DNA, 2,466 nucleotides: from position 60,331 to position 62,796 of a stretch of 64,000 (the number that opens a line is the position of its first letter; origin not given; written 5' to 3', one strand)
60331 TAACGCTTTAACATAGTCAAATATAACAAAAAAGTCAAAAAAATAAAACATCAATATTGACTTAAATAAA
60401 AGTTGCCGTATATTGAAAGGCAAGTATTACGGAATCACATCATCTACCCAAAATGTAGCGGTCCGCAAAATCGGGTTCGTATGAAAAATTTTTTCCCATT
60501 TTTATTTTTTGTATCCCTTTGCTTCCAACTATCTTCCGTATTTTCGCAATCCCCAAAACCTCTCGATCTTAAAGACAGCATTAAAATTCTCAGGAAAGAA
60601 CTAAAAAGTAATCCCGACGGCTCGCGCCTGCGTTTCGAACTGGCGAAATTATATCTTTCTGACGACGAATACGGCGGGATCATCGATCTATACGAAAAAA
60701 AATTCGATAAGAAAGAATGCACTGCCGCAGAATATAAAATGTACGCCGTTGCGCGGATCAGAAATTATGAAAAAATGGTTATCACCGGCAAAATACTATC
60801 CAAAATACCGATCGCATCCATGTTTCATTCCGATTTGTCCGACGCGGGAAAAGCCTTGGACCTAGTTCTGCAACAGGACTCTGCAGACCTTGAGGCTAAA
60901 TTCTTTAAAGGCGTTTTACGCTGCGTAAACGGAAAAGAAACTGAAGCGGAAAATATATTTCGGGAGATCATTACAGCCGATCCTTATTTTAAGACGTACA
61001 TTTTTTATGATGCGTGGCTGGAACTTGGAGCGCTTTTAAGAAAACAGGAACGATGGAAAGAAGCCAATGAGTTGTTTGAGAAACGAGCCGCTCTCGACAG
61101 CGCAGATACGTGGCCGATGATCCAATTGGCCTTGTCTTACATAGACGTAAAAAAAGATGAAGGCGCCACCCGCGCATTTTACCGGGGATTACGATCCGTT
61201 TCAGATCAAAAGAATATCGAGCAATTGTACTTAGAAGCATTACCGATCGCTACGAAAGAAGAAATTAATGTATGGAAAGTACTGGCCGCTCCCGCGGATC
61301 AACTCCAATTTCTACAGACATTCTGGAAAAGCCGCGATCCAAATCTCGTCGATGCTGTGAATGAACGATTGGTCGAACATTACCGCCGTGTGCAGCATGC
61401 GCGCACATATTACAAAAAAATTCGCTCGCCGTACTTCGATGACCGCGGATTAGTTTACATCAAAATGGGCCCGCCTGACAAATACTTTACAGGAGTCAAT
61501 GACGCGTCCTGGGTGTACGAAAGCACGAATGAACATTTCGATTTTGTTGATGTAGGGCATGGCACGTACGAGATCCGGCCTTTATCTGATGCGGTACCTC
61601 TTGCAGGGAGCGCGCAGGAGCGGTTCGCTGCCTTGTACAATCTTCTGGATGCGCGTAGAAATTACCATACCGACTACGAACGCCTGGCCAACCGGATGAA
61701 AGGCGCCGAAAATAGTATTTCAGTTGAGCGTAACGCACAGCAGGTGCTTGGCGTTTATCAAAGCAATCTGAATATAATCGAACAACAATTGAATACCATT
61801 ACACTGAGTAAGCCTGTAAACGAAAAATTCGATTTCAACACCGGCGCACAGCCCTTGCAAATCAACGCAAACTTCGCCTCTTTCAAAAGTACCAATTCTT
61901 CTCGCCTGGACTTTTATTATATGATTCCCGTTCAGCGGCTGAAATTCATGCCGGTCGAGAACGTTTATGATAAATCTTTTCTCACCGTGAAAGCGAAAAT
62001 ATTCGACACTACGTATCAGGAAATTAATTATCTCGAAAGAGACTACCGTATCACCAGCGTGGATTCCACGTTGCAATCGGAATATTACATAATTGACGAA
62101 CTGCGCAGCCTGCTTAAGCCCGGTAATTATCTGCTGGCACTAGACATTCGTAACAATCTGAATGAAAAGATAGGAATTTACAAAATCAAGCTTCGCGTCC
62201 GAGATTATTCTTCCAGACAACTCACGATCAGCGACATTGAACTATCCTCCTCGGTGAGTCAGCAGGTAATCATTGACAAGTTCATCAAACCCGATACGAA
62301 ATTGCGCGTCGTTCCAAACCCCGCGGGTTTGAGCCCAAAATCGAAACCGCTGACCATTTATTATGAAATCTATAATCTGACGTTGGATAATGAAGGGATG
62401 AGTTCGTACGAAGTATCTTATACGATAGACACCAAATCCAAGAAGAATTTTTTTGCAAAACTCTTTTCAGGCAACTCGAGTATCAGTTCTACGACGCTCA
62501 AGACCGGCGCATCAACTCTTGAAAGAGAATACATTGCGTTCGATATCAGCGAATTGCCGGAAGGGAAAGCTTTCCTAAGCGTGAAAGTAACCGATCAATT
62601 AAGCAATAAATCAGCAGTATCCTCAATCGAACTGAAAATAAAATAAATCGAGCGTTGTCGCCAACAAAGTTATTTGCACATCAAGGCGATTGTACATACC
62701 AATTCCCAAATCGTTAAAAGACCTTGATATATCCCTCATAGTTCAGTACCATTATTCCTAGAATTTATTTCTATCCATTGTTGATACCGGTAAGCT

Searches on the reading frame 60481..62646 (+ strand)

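Call 73: search_protein_families(library=pfam, proteins=[window:60481-62646:+], max_evalue=1)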
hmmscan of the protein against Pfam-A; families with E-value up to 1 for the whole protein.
window:60481-62646:+ (721 aa): 11 families
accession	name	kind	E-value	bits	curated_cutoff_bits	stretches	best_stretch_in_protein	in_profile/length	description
PF20094.4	GWxTD_dom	-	1.6e-11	44.7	26.9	1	244-351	28-131/172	GWxTD domain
PF14559.12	TPR_19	-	8.8e-06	26.4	25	0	187-232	2-47/68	Tetratricopeptide repeat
PF13432.12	TPR_16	-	9.9e-06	26.3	32.7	0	117-169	11-63/65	Tetratricopeptide repeat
PF24575.1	TPR_Slam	-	4e-05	24.4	35.2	1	29-64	62-97/104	Surface lipoprotein assembly modifier, N-terminal TPR repeats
PF13428.12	TPR_14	-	7e-05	23.6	23.5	1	177-217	2-42/44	Tetratricopeptide repeat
PF13176.12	TPR_7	-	0.0011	19.4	27.9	1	178-206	1-31/36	Tetratricopeptide repeat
PF07719.23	TPR_2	-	0.0055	17.2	27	1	177-201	2-26/34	Tetratricopeptide repeat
PF14561.12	TPR_20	-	0.0097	16.7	25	0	33-63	7-37/90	Tetratricopeptide repeat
PF13431.12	TPR_17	-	0.024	15.3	24.4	0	39-65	4-30/34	Tetratricopeptide repeat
PF13424.12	TPR_12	-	0.04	14.6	30.1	0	178-201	5-28/77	Tetratricopeptide repeat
PF13374.12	TPR_10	-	0.086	13.3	27.5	0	182-201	8-27/42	Tetratricopeptide repeat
